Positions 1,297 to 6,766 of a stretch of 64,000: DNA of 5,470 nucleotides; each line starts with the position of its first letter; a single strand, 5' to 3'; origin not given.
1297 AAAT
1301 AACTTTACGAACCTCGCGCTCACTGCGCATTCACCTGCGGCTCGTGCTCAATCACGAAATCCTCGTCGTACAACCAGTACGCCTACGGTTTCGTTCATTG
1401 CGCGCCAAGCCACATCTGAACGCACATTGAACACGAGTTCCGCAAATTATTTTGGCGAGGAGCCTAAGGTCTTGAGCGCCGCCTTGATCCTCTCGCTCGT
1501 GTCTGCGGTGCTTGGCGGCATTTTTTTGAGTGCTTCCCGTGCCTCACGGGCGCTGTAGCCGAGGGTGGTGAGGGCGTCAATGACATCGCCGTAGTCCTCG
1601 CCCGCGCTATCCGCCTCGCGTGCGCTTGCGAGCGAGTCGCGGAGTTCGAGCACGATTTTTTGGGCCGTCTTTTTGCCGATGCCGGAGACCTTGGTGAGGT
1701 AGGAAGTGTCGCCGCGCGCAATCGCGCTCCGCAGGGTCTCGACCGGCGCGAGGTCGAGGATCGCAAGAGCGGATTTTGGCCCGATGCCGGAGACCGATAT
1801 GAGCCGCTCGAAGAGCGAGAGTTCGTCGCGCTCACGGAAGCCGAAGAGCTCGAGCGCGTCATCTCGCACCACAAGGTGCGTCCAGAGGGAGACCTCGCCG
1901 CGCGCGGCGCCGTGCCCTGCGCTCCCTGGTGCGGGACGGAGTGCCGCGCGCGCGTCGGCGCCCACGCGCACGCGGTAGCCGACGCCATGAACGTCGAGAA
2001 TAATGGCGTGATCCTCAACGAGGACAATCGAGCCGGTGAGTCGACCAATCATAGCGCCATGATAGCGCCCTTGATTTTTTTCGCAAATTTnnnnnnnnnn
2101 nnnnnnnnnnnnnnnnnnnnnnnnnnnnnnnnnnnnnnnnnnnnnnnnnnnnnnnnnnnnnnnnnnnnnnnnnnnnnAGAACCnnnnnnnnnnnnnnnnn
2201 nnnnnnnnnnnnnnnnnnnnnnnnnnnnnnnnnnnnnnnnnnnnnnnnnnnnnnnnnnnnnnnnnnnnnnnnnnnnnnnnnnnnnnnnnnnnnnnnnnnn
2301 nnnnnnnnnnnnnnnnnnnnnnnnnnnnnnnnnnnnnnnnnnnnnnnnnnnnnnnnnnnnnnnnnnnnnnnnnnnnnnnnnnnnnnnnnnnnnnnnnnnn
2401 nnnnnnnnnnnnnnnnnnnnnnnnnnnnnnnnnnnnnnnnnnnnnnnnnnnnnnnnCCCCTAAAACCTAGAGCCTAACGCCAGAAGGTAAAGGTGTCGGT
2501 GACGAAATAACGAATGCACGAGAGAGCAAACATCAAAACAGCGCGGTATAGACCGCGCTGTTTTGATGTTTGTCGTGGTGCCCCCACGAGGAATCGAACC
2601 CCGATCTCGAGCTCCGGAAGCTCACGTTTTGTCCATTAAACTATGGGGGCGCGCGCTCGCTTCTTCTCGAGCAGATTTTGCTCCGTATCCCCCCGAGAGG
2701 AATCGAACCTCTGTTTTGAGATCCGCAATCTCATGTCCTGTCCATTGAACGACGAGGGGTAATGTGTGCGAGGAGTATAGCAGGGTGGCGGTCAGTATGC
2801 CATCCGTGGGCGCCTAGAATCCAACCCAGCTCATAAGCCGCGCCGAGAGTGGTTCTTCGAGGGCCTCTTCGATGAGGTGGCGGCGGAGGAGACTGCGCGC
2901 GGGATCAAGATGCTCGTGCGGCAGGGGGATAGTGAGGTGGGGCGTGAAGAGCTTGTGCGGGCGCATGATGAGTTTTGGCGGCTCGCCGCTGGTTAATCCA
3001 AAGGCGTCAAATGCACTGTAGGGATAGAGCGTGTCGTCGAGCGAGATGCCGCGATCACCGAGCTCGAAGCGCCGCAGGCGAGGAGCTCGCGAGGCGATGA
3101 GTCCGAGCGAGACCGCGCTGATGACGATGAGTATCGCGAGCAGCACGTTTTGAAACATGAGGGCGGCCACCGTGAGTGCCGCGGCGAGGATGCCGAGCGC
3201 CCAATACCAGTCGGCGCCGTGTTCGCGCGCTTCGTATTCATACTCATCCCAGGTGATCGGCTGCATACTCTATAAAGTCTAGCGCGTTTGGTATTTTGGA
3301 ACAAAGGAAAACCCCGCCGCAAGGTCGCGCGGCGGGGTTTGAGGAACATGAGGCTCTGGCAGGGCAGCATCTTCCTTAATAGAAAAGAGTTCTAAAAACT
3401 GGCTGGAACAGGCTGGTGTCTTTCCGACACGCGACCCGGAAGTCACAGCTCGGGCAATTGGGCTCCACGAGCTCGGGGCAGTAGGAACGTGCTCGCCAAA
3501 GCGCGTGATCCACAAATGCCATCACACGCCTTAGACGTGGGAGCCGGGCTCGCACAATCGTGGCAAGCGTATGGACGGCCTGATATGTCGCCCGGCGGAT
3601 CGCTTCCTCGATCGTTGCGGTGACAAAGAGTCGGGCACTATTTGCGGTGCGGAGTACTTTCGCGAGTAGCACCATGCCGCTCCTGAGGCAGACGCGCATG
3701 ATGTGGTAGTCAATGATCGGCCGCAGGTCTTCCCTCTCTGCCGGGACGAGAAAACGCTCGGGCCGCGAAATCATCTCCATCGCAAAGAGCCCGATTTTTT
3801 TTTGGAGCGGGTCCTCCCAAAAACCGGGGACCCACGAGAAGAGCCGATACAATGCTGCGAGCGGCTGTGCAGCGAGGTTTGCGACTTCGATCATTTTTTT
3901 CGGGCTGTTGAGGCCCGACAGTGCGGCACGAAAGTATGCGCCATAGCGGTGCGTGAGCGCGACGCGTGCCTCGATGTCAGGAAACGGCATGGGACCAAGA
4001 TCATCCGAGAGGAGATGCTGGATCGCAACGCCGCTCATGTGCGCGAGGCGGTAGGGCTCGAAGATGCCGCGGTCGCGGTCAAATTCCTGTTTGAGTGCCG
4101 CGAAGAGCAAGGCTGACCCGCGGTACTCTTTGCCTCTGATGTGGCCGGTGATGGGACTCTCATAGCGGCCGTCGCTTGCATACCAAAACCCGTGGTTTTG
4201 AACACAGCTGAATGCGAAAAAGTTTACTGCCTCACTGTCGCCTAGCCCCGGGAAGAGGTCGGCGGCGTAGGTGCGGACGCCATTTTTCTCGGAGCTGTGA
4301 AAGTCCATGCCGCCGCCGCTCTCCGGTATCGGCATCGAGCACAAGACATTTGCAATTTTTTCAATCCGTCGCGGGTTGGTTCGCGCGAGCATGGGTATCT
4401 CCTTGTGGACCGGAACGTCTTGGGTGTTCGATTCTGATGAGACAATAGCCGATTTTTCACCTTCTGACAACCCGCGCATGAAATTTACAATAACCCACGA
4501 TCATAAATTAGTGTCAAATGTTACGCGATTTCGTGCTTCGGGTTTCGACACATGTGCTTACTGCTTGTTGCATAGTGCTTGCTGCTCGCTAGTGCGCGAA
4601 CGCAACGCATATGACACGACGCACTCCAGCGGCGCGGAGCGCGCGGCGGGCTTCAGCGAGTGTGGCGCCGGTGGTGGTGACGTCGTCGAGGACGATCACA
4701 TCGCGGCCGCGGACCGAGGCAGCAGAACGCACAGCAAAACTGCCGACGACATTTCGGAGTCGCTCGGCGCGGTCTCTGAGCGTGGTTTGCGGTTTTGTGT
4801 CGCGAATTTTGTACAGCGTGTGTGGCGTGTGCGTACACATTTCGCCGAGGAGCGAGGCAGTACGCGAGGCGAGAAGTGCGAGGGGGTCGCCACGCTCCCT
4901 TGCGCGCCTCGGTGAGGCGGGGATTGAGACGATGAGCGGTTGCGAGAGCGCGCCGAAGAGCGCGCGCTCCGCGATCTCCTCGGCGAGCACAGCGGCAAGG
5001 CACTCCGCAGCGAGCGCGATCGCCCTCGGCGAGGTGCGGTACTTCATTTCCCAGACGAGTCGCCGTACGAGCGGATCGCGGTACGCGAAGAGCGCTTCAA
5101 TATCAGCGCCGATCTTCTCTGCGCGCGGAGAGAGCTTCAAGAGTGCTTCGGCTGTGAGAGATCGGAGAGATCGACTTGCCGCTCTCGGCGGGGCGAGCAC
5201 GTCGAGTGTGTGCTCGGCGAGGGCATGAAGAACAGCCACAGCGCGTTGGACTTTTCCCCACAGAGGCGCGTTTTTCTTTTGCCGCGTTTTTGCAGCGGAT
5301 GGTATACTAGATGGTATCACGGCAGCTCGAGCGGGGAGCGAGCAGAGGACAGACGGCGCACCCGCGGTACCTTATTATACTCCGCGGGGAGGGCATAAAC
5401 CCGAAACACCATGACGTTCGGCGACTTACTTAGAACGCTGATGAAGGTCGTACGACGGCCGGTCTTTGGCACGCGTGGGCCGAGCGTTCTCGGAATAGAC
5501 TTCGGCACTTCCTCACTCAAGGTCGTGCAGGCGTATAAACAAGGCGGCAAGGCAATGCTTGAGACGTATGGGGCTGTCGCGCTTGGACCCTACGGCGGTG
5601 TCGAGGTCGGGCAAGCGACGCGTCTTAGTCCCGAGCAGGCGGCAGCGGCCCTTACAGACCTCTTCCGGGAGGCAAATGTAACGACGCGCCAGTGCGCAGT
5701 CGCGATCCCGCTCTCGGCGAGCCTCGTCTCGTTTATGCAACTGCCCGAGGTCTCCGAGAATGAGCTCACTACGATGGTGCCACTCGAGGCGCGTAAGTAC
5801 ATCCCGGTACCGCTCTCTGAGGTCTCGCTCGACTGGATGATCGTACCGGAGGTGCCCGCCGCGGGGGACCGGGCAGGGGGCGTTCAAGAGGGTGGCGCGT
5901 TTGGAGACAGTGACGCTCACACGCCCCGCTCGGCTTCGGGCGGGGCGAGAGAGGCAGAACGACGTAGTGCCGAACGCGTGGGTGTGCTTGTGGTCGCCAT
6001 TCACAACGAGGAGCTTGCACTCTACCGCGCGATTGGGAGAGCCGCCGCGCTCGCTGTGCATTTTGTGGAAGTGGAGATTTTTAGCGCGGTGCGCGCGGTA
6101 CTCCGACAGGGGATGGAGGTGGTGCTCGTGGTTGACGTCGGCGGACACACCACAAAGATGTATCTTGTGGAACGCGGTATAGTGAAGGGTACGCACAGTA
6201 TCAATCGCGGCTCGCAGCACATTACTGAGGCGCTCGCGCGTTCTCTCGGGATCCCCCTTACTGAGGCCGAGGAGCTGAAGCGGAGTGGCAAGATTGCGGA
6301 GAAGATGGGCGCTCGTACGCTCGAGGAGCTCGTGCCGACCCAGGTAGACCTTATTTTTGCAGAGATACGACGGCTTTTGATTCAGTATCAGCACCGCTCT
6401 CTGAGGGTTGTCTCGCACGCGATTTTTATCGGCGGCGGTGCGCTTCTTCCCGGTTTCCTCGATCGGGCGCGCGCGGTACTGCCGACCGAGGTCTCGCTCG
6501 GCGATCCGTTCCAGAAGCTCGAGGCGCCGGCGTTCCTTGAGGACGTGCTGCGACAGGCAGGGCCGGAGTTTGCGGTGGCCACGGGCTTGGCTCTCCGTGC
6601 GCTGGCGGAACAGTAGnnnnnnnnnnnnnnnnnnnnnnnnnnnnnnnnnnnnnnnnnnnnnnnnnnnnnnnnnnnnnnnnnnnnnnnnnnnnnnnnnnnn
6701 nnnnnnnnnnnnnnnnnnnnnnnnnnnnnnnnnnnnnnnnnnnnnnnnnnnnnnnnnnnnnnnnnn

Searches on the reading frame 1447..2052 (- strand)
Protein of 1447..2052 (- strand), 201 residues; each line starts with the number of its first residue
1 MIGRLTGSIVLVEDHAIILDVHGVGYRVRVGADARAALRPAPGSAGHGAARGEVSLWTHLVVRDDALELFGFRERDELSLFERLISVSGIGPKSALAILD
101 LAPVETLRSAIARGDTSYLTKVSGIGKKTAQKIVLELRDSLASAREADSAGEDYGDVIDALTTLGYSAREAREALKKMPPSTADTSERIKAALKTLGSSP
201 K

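Call 25: search_protein_families(library=pfam, proteins=[window:1447-2052:-], max_evalue=0.001)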
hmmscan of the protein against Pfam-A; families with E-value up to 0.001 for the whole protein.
window:1447-2052:- (201 aa): 7 families
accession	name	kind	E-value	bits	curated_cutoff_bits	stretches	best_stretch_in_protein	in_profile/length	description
PF14520.12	HHH_5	-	2.7e-19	69.8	27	1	81-139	1-57/57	Helix-hairpin-helix domain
PF01330.27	RuvA_N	-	3.6e-15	56.3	23.6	1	1-71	1-61/61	RuvA N terminal domain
PF07499.19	RuvA_C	-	1e-10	42.4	24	1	154-196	3-46/47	RuvA, C-terminal domain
PF00633.29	HHH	-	7.3e-09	35.5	24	0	119-134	13-28/30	Helix-hairpin-helix motif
PF21176.3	RecR_HhH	-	4.7e-05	23.6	27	0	119-137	8-26/45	RecR, helix-hairpin-helix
PF12836.13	HHH_3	-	0.00013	22.4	27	0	117-134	14-31/65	Helix-hairpin-helix motif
PF12826.13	HHH_2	-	0.00068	20.2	27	0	111-134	29-52/64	Helix-hairpin-helix motif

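Call 46: find_encoding_contigs(protein=window:1447-2052:-, flank=10000, max_places=1)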
Protein window:1447-2052:- (201 aa): 1 contig read that carries it; 1 place shown.
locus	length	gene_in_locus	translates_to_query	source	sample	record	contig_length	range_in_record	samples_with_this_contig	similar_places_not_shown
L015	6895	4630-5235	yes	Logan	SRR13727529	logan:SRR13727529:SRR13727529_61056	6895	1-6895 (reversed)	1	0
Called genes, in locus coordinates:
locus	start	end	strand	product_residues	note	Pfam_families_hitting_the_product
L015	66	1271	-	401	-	PF11104:PilM_2, PF14450:FtsA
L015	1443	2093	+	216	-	PF00156:Pribosyltran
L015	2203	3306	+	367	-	PF10343:Q_salvage (weak)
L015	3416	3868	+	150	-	-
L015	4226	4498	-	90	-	PF01649:Ribosomal_S20p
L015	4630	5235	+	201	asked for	PF01330:RuvA_N, PF00633:HHH (faint), PF14520:HHH_5, PF07499:RuvA_C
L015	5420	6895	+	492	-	?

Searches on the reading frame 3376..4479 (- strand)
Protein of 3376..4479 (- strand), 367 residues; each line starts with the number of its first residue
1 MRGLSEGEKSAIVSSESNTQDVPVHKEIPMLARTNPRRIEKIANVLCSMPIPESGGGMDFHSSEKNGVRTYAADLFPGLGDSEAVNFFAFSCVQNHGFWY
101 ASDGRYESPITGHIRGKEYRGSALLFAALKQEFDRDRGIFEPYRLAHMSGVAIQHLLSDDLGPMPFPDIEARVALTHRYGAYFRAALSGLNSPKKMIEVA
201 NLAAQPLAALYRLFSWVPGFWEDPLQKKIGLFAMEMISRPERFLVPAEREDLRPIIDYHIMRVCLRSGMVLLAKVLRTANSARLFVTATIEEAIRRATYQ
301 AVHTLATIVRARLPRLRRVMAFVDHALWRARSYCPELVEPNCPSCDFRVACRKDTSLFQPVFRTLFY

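Call 25: search_protein_families(library=pfam, proteins=[window:3376-4479:-], max_evalue=0.001)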
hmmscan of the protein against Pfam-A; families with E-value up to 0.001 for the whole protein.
window:3376-4479:- (367 aa): 1 family
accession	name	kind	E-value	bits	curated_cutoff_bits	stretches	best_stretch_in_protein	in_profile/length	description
PF10343.14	Q_salvage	-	1.2e-07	32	25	1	82-208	8-129/285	Queuosine salvage protein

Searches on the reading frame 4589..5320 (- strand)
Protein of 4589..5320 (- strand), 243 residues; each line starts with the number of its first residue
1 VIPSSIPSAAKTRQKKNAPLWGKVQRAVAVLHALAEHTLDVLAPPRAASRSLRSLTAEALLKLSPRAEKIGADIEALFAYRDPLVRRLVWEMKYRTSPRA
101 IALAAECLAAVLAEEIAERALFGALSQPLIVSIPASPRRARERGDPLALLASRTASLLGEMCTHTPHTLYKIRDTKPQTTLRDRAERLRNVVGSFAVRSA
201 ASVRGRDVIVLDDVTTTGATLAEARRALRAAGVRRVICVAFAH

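Call 25: search_protein_families(library=pfam, proteins=[window:4589-5320:-], max_evalue=0.001)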
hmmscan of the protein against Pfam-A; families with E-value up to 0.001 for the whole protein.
window:4589-5320:- (243 aa): 1 family
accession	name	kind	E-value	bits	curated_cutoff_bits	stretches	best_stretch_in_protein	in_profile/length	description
PF00156.33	Pribosyltran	-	5.7e-08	32.7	26.3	1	187-241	79-123/158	Phosphoribosyl transferase domain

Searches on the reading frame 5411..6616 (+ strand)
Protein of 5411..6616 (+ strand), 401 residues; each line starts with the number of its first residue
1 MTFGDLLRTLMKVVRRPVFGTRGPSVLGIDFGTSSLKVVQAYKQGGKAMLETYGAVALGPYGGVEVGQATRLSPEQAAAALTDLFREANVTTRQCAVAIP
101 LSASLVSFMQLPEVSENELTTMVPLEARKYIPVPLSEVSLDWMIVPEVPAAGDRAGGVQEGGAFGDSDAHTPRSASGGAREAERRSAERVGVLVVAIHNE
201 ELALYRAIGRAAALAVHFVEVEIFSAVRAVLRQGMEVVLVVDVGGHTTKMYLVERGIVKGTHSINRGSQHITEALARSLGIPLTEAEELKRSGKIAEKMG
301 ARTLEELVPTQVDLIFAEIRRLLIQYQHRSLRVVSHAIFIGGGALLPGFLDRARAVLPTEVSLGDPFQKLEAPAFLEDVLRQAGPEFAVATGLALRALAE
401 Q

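Call 25: search_protein_families(library=pfam, proteins=[window:5411-6616:+], max_evalue=0.001)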
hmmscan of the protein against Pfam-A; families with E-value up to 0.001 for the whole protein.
window:5411-6616:+ (401 aa): 2 families
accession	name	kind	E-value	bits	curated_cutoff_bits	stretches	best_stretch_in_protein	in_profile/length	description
PF11104.14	PilM_2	-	2.8e-34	119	27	2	185-397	121-339/340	Type IV pilus assembly protein PilM;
PF14450.12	FtsA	-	2.4e-15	57.5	31.8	1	240-376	2-114/127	Cell division protein FtsA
